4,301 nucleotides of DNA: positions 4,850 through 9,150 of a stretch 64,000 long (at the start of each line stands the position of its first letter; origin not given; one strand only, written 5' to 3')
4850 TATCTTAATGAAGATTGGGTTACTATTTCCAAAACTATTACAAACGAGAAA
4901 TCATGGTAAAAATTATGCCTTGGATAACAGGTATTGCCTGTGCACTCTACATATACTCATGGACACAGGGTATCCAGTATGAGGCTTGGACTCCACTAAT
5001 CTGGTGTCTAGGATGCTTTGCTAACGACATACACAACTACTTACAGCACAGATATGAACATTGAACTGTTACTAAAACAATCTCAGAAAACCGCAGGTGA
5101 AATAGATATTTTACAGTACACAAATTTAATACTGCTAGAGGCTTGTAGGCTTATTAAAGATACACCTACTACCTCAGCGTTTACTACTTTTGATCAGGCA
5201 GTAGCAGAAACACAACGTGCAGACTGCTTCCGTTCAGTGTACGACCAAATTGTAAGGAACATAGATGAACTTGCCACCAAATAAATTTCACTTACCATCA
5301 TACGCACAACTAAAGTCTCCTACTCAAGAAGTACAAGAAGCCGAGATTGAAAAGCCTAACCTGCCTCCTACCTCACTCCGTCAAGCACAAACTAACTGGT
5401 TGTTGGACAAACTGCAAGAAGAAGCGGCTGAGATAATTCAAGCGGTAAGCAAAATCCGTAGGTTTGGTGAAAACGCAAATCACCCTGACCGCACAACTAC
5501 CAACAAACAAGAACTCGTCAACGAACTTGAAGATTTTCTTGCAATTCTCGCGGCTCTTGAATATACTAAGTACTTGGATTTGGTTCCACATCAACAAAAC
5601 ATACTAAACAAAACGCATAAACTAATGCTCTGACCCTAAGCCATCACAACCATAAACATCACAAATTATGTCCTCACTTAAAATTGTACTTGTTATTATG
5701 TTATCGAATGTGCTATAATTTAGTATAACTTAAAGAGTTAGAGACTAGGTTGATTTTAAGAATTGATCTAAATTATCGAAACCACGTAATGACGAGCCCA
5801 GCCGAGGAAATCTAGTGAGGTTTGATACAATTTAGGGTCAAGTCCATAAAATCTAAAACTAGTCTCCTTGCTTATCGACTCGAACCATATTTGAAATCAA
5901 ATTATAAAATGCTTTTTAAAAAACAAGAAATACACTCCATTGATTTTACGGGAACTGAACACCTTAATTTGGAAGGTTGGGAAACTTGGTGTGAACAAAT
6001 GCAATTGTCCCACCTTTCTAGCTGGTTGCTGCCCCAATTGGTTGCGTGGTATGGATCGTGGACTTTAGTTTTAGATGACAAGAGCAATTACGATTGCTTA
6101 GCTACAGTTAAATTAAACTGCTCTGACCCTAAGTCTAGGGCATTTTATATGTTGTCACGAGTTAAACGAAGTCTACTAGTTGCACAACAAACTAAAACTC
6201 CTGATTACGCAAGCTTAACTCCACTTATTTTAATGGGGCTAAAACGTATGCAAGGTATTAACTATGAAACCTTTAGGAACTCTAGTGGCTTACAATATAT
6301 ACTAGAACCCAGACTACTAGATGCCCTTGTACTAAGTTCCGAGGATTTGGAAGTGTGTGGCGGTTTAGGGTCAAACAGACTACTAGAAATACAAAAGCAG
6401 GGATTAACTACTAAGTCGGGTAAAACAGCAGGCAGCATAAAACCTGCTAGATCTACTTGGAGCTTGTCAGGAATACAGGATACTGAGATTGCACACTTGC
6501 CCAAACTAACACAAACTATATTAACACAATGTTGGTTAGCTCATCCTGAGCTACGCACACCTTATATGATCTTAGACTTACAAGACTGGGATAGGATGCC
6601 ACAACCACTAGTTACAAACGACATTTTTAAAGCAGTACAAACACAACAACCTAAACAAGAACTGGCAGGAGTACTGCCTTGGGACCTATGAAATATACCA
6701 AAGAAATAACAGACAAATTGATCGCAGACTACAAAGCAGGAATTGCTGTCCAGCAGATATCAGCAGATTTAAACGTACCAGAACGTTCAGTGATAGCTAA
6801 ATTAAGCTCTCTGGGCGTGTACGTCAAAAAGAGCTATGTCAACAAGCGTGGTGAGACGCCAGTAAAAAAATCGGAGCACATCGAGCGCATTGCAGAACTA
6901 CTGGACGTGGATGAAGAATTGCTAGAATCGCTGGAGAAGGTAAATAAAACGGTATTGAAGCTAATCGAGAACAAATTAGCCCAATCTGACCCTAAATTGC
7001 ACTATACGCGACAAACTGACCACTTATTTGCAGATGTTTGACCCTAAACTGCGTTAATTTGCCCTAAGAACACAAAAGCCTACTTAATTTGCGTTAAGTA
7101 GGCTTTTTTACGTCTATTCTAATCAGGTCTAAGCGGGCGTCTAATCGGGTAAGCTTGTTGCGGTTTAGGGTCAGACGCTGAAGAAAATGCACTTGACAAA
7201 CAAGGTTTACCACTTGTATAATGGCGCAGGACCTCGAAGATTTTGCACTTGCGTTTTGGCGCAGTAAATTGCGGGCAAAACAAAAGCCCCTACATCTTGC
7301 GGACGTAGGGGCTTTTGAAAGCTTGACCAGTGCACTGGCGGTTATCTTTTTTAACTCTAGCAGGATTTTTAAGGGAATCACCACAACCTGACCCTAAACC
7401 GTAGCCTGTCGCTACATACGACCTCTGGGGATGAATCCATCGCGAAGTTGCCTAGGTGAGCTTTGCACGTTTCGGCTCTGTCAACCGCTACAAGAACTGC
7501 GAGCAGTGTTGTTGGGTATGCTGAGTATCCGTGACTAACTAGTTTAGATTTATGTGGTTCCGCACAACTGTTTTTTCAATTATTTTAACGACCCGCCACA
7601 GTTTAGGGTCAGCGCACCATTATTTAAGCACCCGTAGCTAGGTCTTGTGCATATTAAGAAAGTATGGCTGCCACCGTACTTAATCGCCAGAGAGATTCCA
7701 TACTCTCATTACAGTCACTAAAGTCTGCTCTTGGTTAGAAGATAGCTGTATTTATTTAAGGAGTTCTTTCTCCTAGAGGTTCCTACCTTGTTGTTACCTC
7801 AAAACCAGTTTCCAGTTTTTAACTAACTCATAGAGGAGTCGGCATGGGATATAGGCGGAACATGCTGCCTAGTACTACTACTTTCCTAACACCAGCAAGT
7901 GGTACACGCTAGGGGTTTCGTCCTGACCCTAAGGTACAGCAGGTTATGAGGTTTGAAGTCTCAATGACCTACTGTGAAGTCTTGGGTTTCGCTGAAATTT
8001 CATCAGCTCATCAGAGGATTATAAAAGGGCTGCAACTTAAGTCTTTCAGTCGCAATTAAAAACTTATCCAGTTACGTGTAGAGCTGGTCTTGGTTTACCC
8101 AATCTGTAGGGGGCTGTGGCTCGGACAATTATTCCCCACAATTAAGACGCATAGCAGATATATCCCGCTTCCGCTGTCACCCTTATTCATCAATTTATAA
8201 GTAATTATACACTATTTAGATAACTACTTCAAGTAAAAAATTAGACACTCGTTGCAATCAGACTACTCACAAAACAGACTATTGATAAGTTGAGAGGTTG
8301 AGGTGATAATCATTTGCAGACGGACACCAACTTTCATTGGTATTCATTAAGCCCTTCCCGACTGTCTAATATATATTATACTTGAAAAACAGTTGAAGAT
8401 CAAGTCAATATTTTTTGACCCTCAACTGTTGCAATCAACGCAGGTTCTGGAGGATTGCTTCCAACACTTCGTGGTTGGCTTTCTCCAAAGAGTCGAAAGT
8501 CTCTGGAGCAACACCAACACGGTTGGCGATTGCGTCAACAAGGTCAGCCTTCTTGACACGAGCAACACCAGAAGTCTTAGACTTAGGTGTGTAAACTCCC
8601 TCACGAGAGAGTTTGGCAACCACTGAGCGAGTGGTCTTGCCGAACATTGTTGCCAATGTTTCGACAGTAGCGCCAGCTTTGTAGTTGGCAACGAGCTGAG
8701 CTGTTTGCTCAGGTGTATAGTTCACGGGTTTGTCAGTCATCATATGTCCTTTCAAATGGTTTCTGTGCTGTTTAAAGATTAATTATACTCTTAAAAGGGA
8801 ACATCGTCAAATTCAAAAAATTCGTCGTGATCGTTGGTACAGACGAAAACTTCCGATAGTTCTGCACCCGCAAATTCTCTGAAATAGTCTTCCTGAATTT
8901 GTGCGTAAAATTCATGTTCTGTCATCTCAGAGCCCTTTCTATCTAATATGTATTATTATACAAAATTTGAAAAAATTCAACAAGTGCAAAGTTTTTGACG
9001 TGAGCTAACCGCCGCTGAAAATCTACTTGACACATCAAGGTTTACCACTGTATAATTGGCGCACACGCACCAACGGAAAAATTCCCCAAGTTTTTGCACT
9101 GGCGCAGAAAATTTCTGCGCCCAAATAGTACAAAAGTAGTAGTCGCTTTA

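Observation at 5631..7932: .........: ten exact copies in 2.3 kb, in almost strictly alternating orientation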

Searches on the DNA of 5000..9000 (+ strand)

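Call 8: search_dna_similar(query=window:5000-9000:+, collection=phages, mode=near)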
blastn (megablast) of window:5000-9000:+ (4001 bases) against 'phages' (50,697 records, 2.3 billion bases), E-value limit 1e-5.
No match.

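Call 37: search_rna_families(source=window, start=7850, end=8120, threshold=evalue, max_evalue=10, show_alignments=3)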
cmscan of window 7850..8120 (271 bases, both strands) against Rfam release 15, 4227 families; matches with E-value up to 10: 1.
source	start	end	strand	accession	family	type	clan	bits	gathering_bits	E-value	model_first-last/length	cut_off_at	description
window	7981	8041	-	RF00008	Hammerhead_3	Gene; ribozyme;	CL00010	19.8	48.5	0.077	1-54/54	no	Hammerhead ribozyme (type III)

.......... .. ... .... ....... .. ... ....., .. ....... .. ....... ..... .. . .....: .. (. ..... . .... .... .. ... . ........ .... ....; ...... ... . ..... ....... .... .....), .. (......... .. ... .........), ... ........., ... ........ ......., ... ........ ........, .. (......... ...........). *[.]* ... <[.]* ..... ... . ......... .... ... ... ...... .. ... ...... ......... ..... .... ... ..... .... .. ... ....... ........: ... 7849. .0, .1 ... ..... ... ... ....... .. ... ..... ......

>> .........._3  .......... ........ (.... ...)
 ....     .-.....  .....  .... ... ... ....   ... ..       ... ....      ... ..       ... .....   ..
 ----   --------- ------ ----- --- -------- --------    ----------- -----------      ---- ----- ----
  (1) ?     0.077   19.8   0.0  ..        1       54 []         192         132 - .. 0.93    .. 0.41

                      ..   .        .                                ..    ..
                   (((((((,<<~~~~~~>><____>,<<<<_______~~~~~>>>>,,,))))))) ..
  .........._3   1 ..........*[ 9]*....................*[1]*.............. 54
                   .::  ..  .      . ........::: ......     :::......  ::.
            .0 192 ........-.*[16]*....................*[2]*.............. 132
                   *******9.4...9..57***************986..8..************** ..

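Call 78: build_rna_model(alignment_id=A2, structure=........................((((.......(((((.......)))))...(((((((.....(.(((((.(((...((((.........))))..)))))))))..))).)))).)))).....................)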
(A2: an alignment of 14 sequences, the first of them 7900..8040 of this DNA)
Model R1 built from alignment A2 (14 sequences, 145 columns); structure: as given.
model positions 141; base pairs 29; branch points 1; effective number of sequences 1.48; information 0.59 bits per position. Calibrated on 0.2 Mb of random sequence (short: E-values are rough).
structure used (alignment columns):
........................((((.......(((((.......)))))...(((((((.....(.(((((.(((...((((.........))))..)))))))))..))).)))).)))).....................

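Call 79: search_with_rna_model(model_id=R1, sources=[L040, L042, L043, L045, L047, L048, L050, L051, L053, L056, L057, L058, L059, L060, L062, L063, L064, L066, L067, L068, L069, L070, L071, L072, L073, L074, L075, L077, L078, L080, L081, L085, L086, L087, L088, L089, L090, L091, L092, L093, L094, L096, L034, L033, L028], max_evalue=0.001, make_alignment=true)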
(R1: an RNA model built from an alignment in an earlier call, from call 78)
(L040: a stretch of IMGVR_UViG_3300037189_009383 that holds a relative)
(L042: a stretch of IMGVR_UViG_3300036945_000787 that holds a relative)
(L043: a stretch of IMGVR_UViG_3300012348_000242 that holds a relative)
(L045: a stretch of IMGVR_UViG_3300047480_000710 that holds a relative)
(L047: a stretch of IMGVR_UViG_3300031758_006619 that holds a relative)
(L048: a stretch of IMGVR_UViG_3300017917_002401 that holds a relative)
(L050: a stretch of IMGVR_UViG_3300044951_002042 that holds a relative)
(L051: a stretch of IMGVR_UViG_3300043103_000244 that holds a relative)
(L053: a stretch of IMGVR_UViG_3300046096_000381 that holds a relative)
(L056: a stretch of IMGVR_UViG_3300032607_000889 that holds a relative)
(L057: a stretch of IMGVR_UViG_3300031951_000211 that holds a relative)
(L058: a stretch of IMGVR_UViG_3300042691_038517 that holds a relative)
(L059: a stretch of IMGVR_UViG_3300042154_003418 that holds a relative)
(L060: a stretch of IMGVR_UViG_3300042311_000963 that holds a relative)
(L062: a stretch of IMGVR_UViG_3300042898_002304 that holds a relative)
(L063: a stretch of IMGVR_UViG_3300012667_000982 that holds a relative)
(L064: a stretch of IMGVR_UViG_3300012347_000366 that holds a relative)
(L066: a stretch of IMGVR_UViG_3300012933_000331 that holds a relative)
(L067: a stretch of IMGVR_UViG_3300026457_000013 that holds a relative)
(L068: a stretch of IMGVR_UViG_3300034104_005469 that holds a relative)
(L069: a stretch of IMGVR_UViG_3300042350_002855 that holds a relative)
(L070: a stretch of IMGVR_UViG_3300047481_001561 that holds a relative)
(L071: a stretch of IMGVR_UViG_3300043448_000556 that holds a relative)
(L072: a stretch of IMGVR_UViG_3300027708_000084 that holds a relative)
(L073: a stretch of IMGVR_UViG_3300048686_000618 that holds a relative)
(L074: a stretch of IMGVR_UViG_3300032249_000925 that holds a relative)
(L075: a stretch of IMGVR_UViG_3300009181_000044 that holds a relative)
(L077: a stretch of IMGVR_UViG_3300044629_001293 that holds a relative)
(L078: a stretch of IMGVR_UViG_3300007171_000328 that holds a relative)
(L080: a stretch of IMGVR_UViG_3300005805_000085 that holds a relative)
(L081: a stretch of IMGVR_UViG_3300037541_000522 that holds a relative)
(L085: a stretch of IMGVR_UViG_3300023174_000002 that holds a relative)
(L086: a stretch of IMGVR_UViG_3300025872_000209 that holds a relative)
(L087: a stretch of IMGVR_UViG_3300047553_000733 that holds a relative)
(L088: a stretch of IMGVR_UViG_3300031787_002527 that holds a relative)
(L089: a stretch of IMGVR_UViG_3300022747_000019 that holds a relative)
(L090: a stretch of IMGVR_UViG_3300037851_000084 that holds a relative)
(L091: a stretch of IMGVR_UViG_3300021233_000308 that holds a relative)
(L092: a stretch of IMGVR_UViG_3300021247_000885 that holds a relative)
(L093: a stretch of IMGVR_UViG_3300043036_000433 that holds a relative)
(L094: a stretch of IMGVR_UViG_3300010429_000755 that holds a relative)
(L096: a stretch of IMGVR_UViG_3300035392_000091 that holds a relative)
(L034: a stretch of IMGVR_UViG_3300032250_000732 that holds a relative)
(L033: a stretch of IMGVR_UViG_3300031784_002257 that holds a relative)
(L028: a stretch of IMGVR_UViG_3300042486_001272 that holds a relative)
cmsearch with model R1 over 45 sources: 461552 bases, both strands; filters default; matches with E-value up to 0.001: 35.
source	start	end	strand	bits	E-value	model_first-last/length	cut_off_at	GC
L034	6747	6892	+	150.4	4.2e-34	1-141/141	no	0.47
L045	6687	6828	+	76.4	5.2e-16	1-141/141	no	0.53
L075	6777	6914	+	69.6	2.5e-14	1-141/141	no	0.51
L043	6712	6847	+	69.4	2.8e-14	1-141/141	no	0.55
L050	7040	7182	+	68.6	4.3e-14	1-141/141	no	0.5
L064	6849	6985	+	68.1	5.8e-14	1-141/141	no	0.5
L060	6924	7061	+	67.3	9.3e-14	1-141/141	no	0.5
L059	7294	7433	+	67.2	9.8e-14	1-141/141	no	0.52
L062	7040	7176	+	66.8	1.2e-13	1-141/141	no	0.51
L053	6075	6207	+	64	5.8e-13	1-141/141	no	0.53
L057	2511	2645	+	63.3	8.8e-13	1-141/141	no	0.5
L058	6832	6966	+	63.3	8.8e-13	1-141/141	no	0.5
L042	6619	6748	+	55.9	5.7e-11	1-141/141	no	0.52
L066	6854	6986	+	55.6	6.7e-11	1-141/141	no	0.55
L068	6709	6838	+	50.6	1.1e-09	1-141/141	no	0.52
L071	9560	9688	+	50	1.6e-09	1-141/141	no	0.53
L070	6906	7035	+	49.9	1.6e-09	1-141/141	no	0.51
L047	1946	2086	+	49.9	1.7e-09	1-141/141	no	0.55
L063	6758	6923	+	47.5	6.6e-09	1-141/141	no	0.48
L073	10633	10735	+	47.1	7.9e-09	22-125/141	no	0.47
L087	2612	2744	+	46.8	9.6e-09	1-141/141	no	0.53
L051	6931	7047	+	43.2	7.2e-08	1-141/141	no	0.54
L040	6616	6741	+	39.2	6.7e-07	1-141/141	no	0.55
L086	6654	6778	+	35.9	4.5e-06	1-141/141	no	0.55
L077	6642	6761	+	34.7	8.5e-06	1-141/141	no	0.56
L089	6897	7003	+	34.7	8.9e-06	22-127/141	no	0.55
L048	6840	6955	+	33.4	1.8e-05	22-129/141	no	0.55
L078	6974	7106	+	33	2.3e-05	1-141/141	no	0.56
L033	6780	6818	+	32.3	3.3e-05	1-38/141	3'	0.41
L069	6815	6916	+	32.1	3.8e-05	22-122/141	no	0.55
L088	6654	6773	+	30.4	9.9e-05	1-141/141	no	0.54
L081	6642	6761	+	29.7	0.00014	1-141/141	no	0.56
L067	9487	9588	+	27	0.00068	22-125/141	no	0.48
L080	3211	3294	+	26.6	0.00085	22-120/141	no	0.54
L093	6744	6930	+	26.3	0.001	1-141/141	no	0.47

Alignment A4: 35 matches aligned to the model, 266 columns, each read 5' to 3' on its own strand. Consensus structure (alignment columns), stored with it:
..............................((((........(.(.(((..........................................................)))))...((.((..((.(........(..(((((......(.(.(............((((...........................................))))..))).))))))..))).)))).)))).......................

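Call 82: search_with_rna_model(model_id=R1, source=window, start=5300, end=9000, filters=off, max_evalue=10)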
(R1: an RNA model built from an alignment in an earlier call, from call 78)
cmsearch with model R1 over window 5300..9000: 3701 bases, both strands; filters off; matches with E-value up to 10: 23.
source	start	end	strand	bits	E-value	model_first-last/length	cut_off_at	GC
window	7900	8040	-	164.9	9e-40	1-141/141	no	0.45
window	5684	5723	-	8.5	0.19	1-141/141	no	0.25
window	6786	6824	+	7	0.41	1-141/141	no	0.44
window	7179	7212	+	6.7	0.49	1-141/141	no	0.35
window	6202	6249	-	6.1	0.72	1-141/141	no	0.35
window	8922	8955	+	5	1.3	1-141/141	no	0.32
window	5823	5863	-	4.7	1.5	1-141/141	no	0.29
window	8091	8124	-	4.4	1.8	1-141/141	no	0.59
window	5456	5496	-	3.3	3.4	66-104/141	no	0.51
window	7976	8043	+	2.9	4.3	50-115/141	no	0.41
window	8205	8237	-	2.4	5.6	1-141/141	no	0.21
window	6971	7004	+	2.4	5.6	1-141/141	no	0.38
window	8304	8335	-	2.3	6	1-141/141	no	0.41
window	6753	6780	+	2.2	6.2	1-141/141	no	0.39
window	5940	5998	+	2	7.1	1-141/141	no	0.39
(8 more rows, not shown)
